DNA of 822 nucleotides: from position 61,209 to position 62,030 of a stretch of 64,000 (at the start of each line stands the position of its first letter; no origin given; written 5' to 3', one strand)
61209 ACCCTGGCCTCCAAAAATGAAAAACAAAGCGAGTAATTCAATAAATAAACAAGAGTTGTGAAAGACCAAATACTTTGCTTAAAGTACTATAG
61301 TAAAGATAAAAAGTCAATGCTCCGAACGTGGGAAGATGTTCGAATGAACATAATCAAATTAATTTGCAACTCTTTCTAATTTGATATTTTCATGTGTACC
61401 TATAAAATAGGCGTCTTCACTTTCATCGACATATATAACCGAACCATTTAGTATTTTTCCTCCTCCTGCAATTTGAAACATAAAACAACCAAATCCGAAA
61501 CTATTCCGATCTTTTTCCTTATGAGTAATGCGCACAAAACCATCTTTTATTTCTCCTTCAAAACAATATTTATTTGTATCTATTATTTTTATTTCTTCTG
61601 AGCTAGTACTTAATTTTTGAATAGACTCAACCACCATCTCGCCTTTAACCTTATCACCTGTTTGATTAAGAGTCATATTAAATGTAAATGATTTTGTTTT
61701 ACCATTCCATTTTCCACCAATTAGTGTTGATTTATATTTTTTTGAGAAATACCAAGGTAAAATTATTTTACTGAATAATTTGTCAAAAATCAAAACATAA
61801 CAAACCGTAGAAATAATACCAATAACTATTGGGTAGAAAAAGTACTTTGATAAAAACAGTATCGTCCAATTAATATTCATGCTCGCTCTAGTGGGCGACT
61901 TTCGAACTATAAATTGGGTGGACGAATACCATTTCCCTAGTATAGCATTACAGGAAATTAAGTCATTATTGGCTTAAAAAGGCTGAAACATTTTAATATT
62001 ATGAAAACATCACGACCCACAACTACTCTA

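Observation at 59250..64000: AT-rich accessory island with cassette-like small genes, phage packaging genes and a HEPN protein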

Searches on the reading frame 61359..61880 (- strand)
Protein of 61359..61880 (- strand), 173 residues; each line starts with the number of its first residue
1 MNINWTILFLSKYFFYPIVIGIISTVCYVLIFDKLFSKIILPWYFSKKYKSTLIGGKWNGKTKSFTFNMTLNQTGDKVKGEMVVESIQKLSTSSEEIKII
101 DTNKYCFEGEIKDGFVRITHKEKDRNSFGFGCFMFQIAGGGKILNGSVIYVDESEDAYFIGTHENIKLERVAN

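Call 3: search_protein_families(library=pfam, max_evalue=0.1, proteins=[window:61359-61880:-])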
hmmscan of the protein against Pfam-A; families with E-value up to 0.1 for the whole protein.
window:61359-61880:- (173 aa): 1 family
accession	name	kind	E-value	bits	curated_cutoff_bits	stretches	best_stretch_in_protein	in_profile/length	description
PF20973.2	VUPS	-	0.024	14.6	27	1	9-62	141-192/206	Vitamin uptake-like sensor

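Call 4: search_protein_families(library=phrogs, max_evalue=0.1, proteins=[window:61359-61880:-])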
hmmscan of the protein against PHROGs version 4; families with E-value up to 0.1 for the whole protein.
window:61359-61880:- (173 aa): 1 family
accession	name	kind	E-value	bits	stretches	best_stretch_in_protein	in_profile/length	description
phrog_16422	-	unknown function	0.058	14.1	1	91-163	115-181/197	-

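Call 5: search_protein_families(library=padloc, max_evalue=0.1, proteins=[window:61359-61880:-])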
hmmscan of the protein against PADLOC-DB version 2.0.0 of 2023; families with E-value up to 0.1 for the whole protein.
window:61359-61880:- (173 aa): 1 family
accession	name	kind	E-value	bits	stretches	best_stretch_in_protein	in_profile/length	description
PDLC00714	Effector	-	0.0063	14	1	23-83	39-104/200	2TM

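Call 14: find_encoding_contigs(protein=window:61359-61880:-, flank=10000, max_places=10)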
Protein window:61359-61880:- (173 aa): no gene with exactly this product is on record in the collection.

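Call 58: search_protein_families(library=ncbifam, max_evalue=0.1, proteins=[window:61359-61880:-])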
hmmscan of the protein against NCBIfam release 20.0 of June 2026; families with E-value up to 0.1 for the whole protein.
window:61359-61880:- (173 aa): 0 families

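Call 70: search_protein_representatives(protein=window:61359-61880:-)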
Query: 173 residues. Proteins with E-value up to 0.001 (for the whole library): 249; up to 1e-10: 16; up to 1e-30: 2. The best 150 are listed.
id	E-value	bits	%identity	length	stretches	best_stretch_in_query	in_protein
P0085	1.3e-64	233.1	64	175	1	8-172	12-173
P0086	3.1e-46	173.4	62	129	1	41-169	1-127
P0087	1.8e-28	115.5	57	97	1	4-90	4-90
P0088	1.1e-27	113.0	67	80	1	98-170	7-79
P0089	4.7e-17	78.4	36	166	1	14-171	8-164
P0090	5.8e-17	78.1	34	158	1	13-155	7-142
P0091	5.0e-13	65.3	35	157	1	18-156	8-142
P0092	1.6e-12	63.6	30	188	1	18-152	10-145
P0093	1.6e-11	60.3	32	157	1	14-151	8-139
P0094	1.8e-11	60.2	32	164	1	18-171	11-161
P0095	2.0e-11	60.0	32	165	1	15-156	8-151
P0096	2.0e-11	60.0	37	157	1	17-165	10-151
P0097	2.2e-11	59.9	33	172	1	18-156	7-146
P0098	4.0e-11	59.1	30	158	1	17-161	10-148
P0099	4.3e-11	59.0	31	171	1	17-164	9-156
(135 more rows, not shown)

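Call 73: search_protein_families(library=pfam, alignment_id=A5, max_evalue=0.01)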
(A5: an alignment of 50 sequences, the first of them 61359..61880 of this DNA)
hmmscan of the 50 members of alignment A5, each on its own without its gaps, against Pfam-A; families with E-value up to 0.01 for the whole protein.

A. member 1, window:61359-61880:- (173 aa): 0 families

B. families by the number of members that match (of 50 scanned): 3 families
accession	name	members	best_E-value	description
PF16640.11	Big_3_5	1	0.0049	Bacterial Ig-like domain (group 3)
PF13648.12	Lipocalin_4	1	0.008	Lipocalin-like domain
PF24170.1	Fn3-II_PB4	1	0.0091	Straight fiber protein PB4 second Fn3-like domain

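Call 75: search_protein_families(library=padloc, alignment_id=A5, max_evalue=0.01)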
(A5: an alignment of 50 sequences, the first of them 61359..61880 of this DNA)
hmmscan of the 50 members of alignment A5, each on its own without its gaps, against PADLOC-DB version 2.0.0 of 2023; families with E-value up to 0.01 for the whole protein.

A. member 1, window:61359-61880:- (173 aa): 1 family
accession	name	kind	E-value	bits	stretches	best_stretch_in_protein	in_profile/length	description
PDLC00714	Effector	-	0.0063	14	1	23-83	39-104/200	2TM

B. families by the number of members that match (of 50 scanned): 5 families
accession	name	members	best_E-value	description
PDLC00674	Effector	1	0.00041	2TM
PDLC00686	Effector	1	0.0023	2TM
PDLC00697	Effector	1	0.0062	2TM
PDLC00714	Effector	1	0.0063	2TM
PDLC00694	Effector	1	0.009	2TM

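Call 85: search_dna_similar(query=window:61359-61880:-, collection=phages, mode=protein, max_evalue=0.01, max_rows=10)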
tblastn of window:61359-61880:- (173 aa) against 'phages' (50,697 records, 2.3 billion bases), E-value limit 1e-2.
Records with a match: 1; places in all: 1; records where one place covers at least 80% of the query: 1.
Best place of each record, by identity: <60% 1.
By first word of the organism name: Vibrio 1.
By host as written in the record: Vibrio cyclitrophicus 10N.286.49.B11 1.
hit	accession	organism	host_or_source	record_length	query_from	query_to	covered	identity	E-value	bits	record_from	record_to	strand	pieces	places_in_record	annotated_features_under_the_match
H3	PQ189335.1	Vibrio phage 10N.286.49.B11_PE002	Vibrio cyclitrophicus 10N.286.49.B11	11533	15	158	83%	22.6%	6e-3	42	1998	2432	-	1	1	hypothetical protein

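Call 86: get_annotated_region(hit=H3, flank=6000)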
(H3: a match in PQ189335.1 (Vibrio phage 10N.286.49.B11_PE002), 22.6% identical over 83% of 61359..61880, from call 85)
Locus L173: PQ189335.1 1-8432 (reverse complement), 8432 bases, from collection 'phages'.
description: Vibrio phage 10N.286.49.B11_PE002, complete genome.
organism: Vibrio phage 10N.286.49.B11_PE002 (NCBI taxid 3385315)
taxonomy: Viruses; Monodnaviria; Loebvirae; Hofneiviricota; Faserviricetes; Tubulavirales
host: Vibrio cyclitrophicus 10N.286.49.B11; source: seawater; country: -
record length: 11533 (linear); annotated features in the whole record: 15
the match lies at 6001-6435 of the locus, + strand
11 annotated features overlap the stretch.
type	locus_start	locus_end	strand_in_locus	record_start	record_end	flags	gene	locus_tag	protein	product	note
CDS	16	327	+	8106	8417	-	-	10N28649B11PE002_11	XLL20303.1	hypothetical protein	-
CDS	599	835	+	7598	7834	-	-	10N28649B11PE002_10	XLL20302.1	hypothetical protein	CAPSD_BPIF1_Capsid_protein_G8P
CDS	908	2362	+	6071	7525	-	-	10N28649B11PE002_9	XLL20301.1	hypothetical protein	-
CDS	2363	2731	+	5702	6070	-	-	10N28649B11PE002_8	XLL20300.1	hypothetical protein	G6P_BPIF1_Head_virion_protein_G6P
CDS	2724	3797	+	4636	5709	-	-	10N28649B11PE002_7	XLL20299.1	hypothetical protein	G1P_BPFD_Gene_1_protein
CDS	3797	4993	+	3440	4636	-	-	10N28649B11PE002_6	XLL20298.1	hypothetical protein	G4P_BPIF1_Virion_export_protein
CDS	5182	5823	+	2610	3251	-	-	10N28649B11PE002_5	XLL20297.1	hypothetical protein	Protein_of_unknown_function_(DUF2726)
CDS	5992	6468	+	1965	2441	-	-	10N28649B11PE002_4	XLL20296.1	hypothetical protein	-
CDS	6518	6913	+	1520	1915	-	-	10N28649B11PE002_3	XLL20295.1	hypothetical protein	P- loop_containing_nucleoside_triphosphate_hydrolases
CDS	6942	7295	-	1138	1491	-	-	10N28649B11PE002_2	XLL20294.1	hypothetical protein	putative_transcription_regulator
CDS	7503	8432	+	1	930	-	-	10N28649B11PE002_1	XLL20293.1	hypothetical protein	T629_SHISO_Transposase_for_insertion_sequence_eleme nt_IS629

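Call 87: predict_structure(alignment_id=A5)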
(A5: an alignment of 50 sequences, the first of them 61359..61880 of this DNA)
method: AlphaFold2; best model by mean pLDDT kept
length: 173 residues; sequences in the alignment: 50
mean_pLDDT: 93.1   pTM: 0.76
mean pLDDT of the five models: 93.1, 93.0, 93.0, 92.6, 92.2
residues with pLDDT >= 90: 136; 70-90: 35; 50-70: 2; < 50: 0
segments of 3 or more residues with pLDDT < 50: none
pLDDT, mean of each block of 10 residues (from residue 1): 82 93 98 95 80 94 96 95 95 89 97 96 94 97 97 91 97 83
secondary structure, 60 per line:
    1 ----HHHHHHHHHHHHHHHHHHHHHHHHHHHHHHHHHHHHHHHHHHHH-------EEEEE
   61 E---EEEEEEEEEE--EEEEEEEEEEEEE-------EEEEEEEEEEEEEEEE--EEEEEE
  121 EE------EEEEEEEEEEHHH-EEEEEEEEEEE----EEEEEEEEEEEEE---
elements in order: H5-48 E56-61 E65-74 E77-89 E97-112 E115-122 E129-138 E143-153 E158-170

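Call 103: search_solved_structures(query=A5, max_evalue=10, show_alignments=2)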
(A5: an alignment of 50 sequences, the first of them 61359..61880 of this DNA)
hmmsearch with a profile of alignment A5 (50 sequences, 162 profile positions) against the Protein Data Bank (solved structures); distinct sequences matched with E-value up to 10: 7.
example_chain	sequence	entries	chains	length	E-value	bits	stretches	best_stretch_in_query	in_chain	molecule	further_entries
9q07_A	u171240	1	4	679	0.37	13.3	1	37-89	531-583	Crystal structure of N-lobe of Transferrin Binding Protein B (TbpB) from Neisseria gonorrh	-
2or8_A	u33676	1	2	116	0.38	13.3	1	91-124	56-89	Hepatitis A virus cellular receptor 1 homolog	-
1a57_A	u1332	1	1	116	0.44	13.1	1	48-77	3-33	INTESTINAL FATTY ACID-BINDING PROTEIN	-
9wey_R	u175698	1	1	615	0.61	12.6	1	48-85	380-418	G-protein coupled receptor homolog UL33,G-protein coupled receptor homolog UL33,G-protein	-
9dc4_B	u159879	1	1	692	8.9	8.9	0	60-119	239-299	Transferrin-binding protein B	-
9clt_B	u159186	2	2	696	9.1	8.8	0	60-119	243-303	Transferrin-binding protein B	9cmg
9yz4_B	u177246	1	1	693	9.3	8.8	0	60-119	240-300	Transferrin-binding protein B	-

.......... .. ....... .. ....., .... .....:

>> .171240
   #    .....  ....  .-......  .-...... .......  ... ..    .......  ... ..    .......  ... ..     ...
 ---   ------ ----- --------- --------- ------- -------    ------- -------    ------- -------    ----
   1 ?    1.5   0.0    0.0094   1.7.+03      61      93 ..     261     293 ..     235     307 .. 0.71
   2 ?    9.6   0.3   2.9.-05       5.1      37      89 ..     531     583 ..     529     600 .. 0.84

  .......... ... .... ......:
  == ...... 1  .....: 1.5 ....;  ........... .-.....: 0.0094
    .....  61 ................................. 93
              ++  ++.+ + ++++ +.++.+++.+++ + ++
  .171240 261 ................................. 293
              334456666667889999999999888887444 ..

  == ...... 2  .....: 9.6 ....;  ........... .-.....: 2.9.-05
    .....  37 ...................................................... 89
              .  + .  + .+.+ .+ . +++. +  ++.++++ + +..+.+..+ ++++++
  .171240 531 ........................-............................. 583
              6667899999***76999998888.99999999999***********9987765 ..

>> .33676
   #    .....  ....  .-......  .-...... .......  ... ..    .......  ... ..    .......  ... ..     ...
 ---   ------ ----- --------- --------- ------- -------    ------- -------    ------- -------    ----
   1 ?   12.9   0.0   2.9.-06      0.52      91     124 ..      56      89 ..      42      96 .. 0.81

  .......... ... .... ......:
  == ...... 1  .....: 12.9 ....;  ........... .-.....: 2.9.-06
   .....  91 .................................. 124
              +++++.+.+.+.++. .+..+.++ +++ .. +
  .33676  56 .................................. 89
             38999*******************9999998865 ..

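Call 105: fold_search(model_id=the predicted structure, library=pdb)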
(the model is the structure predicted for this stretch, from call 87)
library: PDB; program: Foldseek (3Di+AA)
matches with E <= 10: 1012; with E <= 0.001: 0
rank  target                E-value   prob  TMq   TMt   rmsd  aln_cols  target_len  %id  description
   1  4jnj_D                1.0e-03  1.00  0.45  0.66   5.8       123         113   10  Structure based engineering of streptavidin monomer with a reduced biotin dissociation rate (released 2013-05-29)
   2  4jnj_B                1.4e-03  1.00  0.44  0.63   5.6       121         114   12  Structure based engineering of streptavidin monomer with a reduced biotin dissociation rate (released 2013-05-29)
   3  4jnj_C                1.8e-03  1.00  0.46  0.68   5.8       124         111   10  Structure based engineering of streptavidin monomer with a reduced biotin dissociation rate (released 2013-05-29)
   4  6zyt_AAA              4.6e-03  1.00  0.45  0.67   5.7       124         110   10  Monomeric streptavidin with a conjugated biotinylated pyrrolidine (released 2021-08-18)
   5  6zyt_BBB              4.6e-03  1.00  0.43  0.62   6.2       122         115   12  Monomeric streptavidin with a conjugated biotinylated pyrrolidine (released 2021-08-18)
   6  5hlm_A                4.9e-03  1.00  0.38  0.54   6.7       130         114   18  Crystal structure of avidin complex with a ferrocene biotin derivative (released 2017-01-18)
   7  1rav_A                4.9e-03  1.00  0.39  0.50   6.1       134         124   19  RECOMBINANT AVIDIN (released 1998-07-15)
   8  4bcs_A                5.4e-03  1.00  0.36  0.47   6.3       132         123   17  Crystal structure of an avidin mutant (released 2013-10-16)
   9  4jnj_A                5.7e-03  1.00  0.47  0.69   5.7       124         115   10  Structure based engineering of streptavidin monomer with a reduced biotin dissociation rate (released 2013-05-29)
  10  8t1m_B                5.7e-03  1.00  0.40  0.55   4.2       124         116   12  Novel Domain of Unknown Function Solved with AlphaFold (released 2024-01-17)
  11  3mm0_H                5.7e-03  1.00  0.38  0.52   6.2       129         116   16  Crystal structure of chimeric avidin (released 2010-10-27)
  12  7zn1_C                6.0e-03  1.00  0.36  0.48   6.6       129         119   19  Avidin + Biotin-Tempo (released 2023-05-10)
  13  4bcs_B                6.6e-03  1.00  0.38  0.50   6.2       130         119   15  Crystal structure of an avidin mutant (released 2013-10-16)
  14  7qh3_B                6.6e-03  0.99  0.30  0.34  14.8       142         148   13  Crystal structure of the anti-sigma factor RsfG from Streptomyces tsukubaensis NRRL18488 (released 2022-12-21)
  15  8t0b_A                7.4e-03  1.00  0.41  0.54   4.3       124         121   12  Novel Domain of Unknown Function Solved with AlphaFold (released 2024-01-17)
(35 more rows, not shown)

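Call 111: list_cluster_members(proteins=[P0085, P0089, P0090, P0091, P0092, P0093, P0094, P0095, P0096, P0097])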
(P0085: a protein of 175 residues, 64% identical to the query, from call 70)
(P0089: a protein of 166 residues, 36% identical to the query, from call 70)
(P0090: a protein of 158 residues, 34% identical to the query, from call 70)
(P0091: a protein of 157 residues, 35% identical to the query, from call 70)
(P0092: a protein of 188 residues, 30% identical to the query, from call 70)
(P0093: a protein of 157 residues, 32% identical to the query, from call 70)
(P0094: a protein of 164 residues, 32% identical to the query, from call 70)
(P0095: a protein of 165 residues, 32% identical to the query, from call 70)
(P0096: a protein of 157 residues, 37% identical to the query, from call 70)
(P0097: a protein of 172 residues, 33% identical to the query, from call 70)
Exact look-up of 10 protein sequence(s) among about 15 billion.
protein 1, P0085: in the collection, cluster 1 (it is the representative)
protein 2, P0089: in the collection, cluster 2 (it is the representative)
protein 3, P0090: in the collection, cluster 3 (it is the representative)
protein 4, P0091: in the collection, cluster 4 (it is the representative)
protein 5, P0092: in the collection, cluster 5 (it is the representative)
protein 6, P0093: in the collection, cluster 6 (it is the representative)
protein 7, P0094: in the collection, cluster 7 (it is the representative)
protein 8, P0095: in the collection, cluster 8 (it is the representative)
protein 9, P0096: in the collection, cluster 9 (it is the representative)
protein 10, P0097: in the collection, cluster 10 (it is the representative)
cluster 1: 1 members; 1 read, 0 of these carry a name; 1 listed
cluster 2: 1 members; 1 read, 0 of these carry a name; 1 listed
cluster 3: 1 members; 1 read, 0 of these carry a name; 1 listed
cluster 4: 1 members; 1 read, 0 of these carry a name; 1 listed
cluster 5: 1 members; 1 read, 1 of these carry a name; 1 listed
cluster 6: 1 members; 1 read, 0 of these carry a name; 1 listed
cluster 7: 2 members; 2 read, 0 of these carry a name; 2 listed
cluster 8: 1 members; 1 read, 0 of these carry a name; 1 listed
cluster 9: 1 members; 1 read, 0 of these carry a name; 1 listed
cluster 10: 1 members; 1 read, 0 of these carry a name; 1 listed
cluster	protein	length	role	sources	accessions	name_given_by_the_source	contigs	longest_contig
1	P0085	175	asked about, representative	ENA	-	-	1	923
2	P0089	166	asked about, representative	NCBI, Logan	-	-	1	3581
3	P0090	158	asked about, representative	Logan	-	-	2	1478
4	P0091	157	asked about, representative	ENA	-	-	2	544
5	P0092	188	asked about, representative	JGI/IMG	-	hypothetical protein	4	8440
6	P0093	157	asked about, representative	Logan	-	-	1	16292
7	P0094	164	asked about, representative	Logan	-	-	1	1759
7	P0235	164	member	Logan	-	-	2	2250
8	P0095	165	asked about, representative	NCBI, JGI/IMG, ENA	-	-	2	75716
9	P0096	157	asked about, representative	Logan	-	-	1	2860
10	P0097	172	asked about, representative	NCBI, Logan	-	-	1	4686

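Call 112: search_dna_similar(query=window:61359-61880:-, collection=plasmids, mode=protein, max_evalue=0.01, max_rows=15)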
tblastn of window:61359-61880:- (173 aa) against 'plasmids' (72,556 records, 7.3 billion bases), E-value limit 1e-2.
Records with a match: 2; places in all: 2; records where one place covers at least 80% of the query: 2.
Best place of each record, by identity: <60% 2.
By first word of the organism name: Pseudoalteromonas 1; Rhizobium 1.
By predicted mobility (MOB-suite, as given by PLSDB): non-mobilizable 1; conjugative 1.
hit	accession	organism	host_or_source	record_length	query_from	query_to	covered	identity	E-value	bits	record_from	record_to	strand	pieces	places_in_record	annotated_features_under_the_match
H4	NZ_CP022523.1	Pseudoalteromonas sp. NC201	pure culture,sea water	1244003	18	170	88%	26.7%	2e-5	51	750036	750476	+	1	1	none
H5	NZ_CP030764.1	Rhizobium leguminosarum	Genomic DNA from Bacterial pure culture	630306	18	170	88%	23.1%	4e-8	59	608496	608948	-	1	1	hypothetical protein | class I SAM-dependent methyltransferase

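Call 113: search_dna_similar(query=P0095, collection=plasmids, mode=protein, max_evalue=0.001, max_rows=15)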
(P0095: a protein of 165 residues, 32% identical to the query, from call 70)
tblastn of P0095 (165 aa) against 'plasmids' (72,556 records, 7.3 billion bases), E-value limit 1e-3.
Records with a match: 2; places in all: 2; records where one place covers at least 80% of the query: 2.
Best place of each record, by identity: <60% 2.
By first word of the organism name: Pseudoalteromonas 1; Rhizobium 1.
By predicted mobility (MOB-suite, as given by PLSDB): non-mobilizable 1; conjugative 1.
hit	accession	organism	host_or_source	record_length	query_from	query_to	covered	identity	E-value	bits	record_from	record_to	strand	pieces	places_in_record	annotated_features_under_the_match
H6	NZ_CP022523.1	Pseudoalteromonas sp. NC201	pure culture,sea water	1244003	1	162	98%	32.2%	2e-14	77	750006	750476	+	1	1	none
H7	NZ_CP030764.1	Rhizobium leguminosarum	Genomic DNA from Bacterial pure culture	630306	7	165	96%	28.1%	5e-17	84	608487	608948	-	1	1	hypothetical protein | class I SAM-dependent methyltransferase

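Call 114: get_annotated_region(hit=H7, flank=7000)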
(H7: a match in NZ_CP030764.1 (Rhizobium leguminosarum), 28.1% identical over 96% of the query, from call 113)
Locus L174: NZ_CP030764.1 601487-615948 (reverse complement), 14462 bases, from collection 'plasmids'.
description: Rhizobium leguminosarum strain ATCC 14479 plasmid unnamed4, complete sequence
organism: Rhizobium leguminosarum (NCBI taxid 384)
taxonomy: Bacteria; Pseudomonadota; Alphaproteobacteria; Hyphomicrobiales; Rhizobiaceae; Rhizobium; Rhizobium leguminosarum
host: -; source: Genomic DNA from Bacterial pure culture; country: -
typing (MOB-suite, as given by PLSDB): conjugative; relaxase MOBQ; mating-pair formation MPF_T
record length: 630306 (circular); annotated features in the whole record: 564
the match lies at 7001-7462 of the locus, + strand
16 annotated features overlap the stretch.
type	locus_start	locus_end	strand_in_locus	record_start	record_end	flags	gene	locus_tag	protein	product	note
CDS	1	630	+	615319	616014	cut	-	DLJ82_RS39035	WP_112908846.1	alpha/beta hydrolase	-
CDS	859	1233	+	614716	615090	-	-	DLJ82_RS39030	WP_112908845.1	GFA family protein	-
CDS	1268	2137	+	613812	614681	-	-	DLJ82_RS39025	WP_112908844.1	alpha/beta hydrolase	-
CDS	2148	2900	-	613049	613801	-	-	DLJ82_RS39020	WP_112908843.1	polysaccharide deacetylase family protein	-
CDS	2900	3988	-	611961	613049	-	-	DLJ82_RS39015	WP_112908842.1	glycosyltransferase family 4 protein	-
CDS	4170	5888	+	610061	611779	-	-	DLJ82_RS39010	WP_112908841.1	adenylate/guanylate cyclase domain-containing protein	-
CDS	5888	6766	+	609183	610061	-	-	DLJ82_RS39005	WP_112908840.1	FkbM family methyltransferase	-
CDS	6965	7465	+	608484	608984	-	-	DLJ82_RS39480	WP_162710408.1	hypothetical protein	-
CDS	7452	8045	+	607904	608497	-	-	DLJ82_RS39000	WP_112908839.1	class I SAM-dependent methyltransferase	-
CDS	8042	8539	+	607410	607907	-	-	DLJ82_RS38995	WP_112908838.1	nucleoside deaminase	-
CDS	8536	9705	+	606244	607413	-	-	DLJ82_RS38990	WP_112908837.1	NAD(P)-binding domain-containing protein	-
CDS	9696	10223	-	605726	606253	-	-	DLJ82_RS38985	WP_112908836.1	phosphoribosyltransferase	-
CDS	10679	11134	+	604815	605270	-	-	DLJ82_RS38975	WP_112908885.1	Rrf2 family transcriptional regulator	-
CDS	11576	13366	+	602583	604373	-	-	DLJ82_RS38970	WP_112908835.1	ABC transporter ATP-binding protein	-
CDS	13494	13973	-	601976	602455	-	-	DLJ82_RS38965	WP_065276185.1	class I SAM-dependent methyltransferase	-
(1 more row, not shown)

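Call 115: get_annotated_region(hit=H6, flank=7000)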
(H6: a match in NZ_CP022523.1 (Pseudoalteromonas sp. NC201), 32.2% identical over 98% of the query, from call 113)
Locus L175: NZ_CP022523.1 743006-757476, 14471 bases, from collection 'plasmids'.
description: Pseudoalteromonas sp. NC201 plasmid pNC201, complete sequence
organism: Pseudoalteromonas sp. NC201 (NCBI taxid 1514074)
taxonomy: Bacteria; Pseudomonadota; Gammaproteobacteria; Alteromonadales; Pseudoalteromonadaceae; Pseudoalteromonas; Pseudoalteromonas sp. NC201
host: -; source: pure culture,sea water; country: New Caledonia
typing (MOB-suite, as given by PLSDB): non-mobilizable
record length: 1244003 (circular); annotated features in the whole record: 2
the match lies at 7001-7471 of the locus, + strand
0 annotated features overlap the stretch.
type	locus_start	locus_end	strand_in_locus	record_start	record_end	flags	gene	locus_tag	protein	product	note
